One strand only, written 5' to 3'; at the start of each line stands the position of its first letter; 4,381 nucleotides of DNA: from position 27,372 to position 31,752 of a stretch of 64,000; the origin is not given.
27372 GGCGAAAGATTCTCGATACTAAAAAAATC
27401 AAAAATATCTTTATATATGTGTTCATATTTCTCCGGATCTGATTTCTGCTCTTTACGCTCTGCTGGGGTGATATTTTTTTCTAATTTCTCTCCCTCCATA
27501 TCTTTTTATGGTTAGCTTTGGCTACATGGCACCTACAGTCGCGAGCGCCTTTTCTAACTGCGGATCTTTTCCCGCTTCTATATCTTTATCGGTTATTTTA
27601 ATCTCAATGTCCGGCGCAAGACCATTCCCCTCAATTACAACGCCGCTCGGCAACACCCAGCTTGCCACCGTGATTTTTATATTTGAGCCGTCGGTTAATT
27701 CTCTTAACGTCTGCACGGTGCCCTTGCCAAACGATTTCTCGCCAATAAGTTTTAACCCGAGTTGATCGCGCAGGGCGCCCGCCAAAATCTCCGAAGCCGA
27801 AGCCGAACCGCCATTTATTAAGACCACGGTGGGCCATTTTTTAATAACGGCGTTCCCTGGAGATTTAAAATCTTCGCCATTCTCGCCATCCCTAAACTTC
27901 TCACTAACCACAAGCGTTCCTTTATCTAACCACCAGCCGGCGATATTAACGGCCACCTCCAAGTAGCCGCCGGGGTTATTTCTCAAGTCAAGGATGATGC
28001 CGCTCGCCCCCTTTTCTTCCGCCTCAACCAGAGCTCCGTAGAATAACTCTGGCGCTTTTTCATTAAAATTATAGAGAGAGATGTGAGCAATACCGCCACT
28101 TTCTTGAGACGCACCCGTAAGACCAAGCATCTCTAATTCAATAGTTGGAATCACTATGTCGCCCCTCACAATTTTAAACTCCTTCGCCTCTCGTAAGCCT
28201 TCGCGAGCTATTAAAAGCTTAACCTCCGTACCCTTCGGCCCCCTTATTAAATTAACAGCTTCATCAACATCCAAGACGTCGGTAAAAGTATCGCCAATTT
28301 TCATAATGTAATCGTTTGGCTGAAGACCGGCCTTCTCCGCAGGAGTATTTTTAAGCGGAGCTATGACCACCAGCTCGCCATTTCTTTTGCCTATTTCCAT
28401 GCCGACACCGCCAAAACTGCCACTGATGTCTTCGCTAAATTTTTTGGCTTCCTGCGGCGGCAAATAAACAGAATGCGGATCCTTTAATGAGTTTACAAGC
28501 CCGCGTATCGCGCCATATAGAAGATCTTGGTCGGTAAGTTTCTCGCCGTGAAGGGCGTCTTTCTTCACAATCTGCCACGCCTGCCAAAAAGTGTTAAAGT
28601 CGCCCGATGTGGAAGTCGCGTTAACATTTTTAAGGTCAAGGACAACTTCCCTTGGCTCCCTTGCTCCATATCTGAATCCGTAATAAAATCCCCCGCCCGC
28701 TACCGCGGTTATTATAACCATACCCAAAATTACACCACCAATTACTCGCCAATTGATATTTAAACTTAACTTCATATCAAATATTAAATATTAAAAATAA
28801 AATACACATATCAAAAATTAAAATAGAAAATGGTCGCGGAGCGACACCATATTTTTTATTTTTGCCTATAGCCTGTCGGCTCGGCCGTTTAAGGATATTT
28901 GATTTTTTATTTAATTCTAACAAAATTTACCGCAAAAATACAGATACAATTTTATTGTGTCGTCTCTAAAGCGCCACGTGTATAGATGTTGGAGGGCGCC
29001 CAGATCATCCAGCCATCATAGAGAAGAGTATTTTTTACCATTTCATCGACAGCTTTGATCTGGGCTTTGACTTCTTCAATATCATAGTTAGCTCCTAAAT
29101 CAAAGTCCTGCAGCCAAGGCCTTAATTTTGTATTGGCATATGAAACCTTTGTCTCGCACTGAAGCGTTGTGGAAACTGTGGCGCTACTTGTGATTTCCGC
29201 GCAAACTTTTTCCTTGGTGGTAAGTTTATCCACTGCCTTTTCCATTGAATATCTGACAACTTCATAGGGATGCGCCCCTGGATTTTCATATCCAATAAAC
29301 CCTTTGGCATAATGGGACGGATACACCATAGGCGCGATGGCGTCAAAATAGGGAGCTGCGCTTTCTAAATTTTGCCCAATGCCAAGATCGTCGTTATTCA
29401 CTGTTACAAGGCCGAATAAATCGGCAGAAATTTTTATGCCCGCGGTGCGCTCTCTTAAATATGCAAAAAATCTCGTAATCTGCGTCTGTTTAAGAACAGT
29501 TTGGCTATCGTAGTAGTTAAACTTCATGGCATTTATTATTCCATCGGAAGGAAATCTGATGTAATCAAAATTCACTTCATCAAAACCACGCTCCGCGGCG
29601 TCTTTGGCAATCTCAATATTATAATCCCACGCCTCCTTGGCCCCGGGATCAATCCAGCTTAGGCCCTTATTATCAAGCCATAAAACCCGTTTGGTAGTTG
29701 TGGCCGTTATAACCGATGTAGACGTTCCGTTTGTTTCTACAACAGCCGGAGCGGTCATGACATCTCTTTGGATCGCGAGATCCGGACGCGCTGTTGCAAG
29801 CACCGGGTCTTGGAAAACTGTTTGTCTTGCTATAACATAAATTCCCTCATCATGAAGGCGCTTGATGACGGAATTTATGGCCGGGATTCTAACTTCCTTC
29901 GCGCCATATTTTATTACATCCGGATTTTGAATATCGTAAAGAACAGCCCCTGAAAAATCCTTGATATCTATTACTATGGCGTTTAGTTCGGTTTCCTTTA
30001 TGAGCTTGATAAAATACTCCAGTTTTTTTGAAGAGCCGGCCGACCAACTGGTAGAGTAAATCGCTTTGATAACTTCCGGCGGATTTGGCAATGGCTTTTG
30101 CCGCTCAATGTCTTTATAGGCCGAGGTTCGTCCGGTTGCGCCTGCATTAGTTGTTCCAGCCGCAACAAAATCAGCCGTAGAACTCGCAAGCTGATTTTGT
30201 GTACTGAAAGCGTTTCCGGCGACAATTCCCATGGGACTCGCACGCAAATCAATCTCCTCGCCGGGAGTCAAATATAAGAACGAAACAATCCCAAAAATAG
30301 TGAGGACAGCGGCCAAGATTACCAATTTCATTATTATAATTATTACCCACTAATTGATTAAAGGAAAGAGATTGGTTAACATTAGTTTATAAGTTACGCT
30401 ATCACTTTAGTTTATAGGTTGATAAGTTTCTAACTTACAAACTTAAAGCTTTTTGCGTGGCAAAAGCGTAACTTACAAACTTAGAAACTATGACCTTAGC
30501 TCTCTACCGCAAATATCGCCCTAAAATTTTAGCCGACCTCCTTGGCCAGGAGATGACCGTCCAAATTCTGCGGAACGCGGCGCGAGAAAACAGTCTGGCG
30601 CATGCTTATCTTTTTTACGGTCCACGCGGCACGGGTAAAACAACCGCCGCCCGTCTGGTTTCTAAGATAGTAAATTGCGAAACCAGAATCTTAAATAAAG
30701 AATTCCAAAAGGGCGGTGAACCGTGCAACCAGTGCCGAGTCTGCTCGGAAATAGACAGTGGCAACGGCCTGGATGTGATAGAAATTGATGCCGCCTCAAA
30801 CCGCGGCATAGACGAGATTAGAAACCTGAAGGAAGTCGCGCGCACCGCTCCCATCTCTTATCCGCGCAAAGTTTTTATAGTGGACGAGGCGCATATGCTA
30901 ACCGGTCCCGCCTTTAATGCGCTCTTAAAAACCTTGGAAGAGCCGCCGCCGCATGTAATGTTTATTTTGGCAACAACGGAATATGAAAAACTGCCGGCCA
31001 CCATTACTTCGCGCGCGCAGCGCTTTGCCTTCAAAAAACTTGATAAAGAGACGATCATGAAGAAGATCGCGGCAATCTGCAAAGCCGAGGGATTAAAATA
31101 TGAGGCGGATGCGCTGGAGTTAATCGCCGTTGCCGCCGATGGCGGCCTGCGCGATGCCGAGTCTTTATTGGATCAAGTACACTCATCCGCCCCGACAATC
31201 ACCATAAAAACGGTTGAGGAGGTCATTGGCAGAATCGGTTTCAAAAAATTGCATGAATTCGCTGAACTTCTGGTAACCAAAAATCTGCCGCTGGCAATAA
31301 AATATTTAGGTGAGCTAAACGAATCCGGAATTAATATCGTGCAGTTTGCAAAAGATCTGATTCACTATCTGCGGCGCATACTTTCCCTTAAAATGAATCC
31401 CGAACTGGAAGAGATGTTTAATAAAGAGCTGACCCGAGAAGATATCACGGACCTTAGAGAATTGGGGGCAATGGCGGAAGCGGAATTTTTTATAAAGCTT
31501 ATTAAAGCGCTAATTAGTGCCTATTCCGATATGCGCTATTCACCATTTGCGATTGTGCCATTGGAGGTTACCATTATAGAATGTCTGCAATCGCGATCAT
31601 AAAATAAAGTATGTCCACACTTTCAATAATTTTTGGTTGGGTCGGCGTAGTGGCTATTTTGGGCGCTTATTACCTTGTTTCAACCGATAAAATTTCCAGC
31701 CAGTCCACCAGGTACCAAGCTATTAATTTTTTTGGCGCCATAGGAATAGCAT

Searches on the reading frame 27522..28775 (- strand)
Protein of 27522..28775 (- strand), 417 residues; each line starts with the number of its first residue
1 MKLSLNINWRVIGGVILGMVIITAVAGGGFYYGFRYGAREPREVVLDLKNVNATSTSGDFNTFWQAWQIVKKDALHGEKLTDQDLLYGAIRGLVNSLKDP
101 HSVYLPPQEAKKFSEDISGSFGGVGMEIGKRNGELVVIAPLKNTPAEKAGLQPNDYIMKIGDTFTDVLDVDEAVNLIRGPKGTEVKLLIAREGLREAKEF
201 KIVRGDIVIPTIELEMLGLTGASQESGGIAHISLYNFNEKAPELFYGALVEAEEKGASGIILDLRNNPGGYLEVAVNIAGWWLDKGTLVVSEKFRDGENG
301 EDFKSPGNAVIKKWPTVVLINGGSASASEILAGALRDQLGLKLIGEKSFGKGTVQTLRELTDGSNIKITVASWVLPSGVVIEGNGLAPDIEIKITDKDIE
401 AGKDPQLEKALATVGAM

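Call 3: search_protein_families(library=pfam, proteins=[window:27522-28775:-], max_evalue=1)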
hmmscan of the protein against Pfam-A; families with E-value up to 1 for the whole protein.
window:27522-28775:- (417 aa): 6 families
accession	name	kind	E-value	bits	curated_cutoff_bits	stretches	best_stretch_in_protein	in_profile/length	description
PF03572.23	Peptidase_S41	-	2.3e-45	154.6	24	1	229-392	2-165/165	Peptidase family S41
PF17820.7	PDZ_6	-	1.7e-10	40.9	27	1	137-191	2-54/54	PDZ domain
PF22694.1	CtpB_N-like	-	1.4e-09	38.7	27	1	25-105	3-81/85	Activating protease CtpB N-terminal domain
PF00595.29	PDZ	-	4.5e-09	37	23.2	1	122-189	10-80/81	PDZ domain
PF13180.12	PDZ_2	-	2.8e-07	31.2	27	1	123-195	2-73/80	PDZ domain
PF25145.1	NfeD1b_N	-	0.039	14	40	1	248-279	22-52/189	NfeD1b, N-terminal domain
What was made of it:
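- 27522..28775 (-): Upstream same-strand gene: S41 C-terminal processing protease with a PDZ domain, 22 nt upstream of the target start. Probably co-transcribed, but the linkage is not conserved. Pfam PF03572 at 2e-45 (call 3).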

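Call 49: search_protein_families(library=padloc, proteins=[window:27522-28775:-], max_evalue=1)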
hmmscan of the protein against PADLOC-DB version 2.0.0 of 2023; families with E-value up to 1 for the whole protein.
window:27522-28775:- (417 aa): 0 families

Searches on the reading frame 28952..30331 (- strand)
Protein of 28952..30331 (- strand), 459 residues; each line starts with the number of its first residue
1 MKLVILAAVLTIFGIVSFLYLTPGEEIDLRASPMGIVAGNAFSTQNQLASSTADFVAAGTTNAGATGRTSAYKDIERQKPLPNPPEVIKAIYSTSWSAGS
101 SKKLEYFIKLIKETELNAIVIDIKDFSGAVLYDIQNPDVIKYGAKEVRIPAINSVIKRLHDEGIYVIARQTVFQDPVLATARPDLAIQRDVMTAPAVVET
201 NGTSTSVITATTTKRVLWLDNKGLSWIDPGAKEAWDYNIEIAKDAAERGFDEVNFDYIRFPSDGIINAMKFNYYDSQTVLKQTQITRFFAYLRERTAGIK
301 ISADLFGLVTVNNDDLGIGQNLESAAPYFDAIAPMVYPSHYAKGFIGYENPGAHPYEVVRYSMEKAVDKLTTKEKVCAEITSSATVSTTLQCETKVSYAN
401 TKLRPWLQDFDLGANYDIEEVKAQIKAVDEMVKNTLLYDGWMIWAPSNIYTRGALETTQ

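Call 3: search_protein_families(library=pfam, proteins=[window:28952-30331:-], max_evalue=1)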
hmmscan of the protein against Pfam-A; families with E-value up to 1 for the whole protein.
window:28952-30331:- (459 aa): 2 families
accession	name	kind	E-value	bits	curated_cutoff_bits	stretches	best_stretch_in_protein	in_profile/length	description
PF13200.12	DUF4015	-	2.6e-89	299.9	27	1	90-450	1-313/313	Putative glycosyl hydrolase domain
PF14871.12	GHL6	-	0.0062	17.2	35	1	106-190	4-84/132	Hypothetical glycosyl hydrolase 6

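Call 49: search_protein_families(library=padloc, proteins=[window:28952-30331:-], max_evalue=1)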
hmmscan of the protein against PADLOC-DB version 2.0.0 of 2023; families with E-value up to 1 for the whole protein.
window:28952-30331:- (459 aa): 0 families

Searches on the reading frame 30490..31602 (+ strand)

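Call 61: search_protein_families(library=pfam, proteins=[window:30490-31602:+], max_evalue=0.01)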
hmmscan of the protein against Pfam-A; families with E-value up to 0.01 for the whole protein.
window:30490-31602:+ (370 aa): 10 families
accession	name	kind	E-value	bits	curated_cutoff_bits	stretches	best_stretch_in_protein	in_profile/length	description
PF13177.12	DNA_pol3_delta2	-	4.1e-40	137.8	27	1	20-184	2-160/161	DNA polymerase III, delta subunit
PF00004.35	AAA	-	1.9e-13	51.5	21.2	1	40-181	1-128/131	ATPase family associated with various cellular activities (AAA)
PF22608.2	DNAX_ATPase_lid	-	1.3e-12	47.7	27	1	189-229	2-42/49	DNA polymerase III clamp loader subunit, ATPase lid domain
PF12169.13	DNA_pol3_gamma3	-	3.7e-08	33.7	24.4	1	238-365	2-127/143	DNA polymerase III subunits gamma and tau domain III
PF13401.12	AAA_22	-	1.5e-06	28.9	27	1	39-161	7-121/130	AAA domain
PF05496.18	RuvB_N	-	1.2e-05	25.5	27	1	10-67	2-63/159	Holliday junction DNA helicase RuvB P-loop domain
PF13604.12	AAA_30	-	8.8e-05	22.8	27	1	40-156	21-119/191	AAA domain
PF13245.12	AAA_19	-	0.00076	20.1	25.1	0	30-158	4-122/134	AAA domain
PF21960.2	RCF1-5-like_lid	-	0.0015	18.8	27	1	195-223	5-34/43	RCF1/5-like, AAA+ ATPase lid domain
PF07728.20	AAA_5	-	0.0016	18.9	22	0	41-67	3-30/139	AAA domain (dynein-related subfamily)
